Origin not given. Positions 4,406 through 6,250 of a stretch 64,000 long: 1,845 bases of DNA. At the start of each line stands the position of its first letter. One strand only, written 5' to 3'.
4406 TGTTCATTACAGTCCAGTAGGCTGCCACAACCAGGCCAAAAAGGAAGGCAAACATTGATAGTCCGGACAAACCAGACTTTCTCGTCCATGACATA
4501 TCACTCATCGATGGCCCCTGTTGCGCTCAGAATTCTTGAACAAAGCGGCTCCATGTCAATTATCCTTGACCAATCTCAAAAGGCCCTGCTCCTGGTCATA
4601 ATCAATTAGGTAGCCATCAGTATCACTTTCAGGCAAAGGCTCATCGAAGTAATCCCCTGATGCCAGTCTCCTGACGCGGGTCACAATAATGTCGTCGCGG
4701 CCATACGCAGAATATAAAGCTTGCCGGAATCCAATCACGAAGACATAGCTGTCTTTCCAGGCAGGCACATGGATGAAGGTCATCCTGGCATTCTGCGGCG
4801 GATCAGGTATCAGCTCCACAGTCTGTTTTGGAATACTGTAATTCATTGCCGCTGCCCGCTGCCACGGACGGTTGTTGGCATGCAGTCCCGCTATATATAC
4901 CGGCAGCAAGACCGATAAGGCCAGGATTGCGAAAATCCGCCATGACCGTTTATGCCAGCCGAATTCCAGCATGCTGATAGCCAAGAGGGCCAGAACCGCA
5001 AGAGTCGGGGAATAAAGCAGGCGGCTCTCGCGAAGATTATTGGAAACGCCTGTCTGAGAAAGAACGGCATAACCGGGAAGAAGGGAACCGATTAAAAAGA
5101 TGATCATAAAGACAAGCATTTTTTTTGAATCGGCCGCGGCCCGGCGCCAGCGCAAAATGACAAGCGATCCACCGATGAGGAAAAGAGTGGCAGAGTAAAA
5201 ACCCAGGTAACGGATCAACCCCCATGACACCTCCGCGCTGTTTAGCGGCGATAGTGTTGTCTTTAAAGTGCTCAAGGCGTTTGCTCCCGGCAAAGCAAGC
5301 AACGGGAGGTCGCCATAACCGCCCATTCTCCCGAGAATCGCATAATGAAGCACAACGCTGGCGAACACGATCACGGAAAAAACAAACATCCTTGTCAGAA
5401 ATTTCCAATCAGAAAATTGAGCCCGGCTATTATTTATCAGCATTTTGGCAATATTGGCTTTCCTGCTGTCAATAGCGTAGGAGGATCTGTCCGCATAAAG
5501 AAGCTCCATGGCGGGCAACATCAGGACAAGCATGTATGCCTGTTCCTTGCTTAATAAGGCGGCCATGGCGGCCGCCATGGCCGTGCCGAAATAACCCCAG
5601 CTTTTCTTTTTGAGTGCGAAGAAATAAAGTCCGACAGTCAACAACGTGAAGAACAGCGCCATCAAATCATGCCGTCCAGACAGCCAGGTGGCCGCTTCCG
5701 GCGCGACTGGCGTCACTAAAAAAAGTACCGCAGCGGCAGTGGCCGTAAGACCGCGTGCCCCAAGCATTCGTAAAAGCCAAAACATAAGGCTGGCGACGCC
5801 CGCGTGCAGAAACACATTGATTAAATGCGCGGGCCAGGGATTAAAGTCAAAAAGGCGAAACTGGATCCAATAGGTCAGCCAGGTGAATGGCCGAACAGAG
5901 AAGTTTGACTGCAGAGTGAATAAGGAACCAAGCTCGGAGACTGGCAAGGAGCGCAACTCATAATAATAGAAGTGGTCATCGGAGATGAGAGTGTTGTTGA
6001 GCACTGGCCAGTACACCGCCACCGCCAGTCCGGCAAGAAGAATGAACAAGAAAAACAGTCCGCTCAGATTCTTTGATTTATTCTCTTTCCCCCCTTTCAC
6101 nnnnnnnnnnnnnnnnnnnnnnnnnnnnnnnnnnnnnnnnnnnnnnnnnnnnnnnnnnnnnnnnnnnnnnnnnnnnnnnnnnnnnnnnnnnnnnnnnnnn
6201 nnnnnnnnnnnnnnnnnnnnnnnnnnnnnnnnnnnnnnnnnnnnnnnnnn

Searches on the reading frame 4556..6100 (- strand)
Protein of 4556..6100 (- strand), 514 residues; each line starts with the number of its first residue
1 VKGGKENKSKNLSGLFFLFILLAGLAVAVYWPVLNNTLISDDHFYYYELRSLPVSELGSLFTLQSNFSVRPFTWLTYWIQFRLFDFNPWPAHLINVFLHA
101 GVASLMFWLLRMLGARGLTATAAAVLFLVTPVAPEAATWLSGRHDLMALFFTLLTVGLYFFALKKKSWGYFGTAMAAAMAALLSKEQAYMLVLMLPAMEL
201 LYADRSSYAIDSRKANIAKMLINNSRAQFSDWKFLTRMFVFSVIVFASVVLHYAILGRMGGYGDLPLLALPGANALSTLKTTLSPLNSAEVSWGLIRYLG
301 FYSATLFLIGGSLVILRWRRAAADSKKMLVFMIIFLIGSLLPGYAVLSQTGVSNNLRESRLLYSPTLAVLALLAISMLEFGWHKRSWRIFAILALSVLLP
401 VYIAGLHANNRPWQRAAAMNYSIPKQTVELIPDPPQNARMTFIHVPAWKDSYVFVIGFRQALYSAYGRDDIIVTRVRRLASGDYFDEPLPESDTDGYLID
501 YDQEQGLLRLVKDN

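Call 40: search_protein_families(library=pfam, proteins=[window:4556-6100:-], max_evalue=0.001)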
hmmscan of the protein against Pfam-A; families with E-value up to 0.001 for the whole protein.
window:4556-6100:- (514 aa): 1 family
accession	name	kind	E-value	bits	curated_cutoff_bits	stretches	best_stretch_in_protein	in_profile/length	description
PF13231.12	PMT_2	-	1.5e-05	25.7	26.1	1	74-195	7-125/160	Dolichyl-phosphate-mannose-protein mannosyltransferase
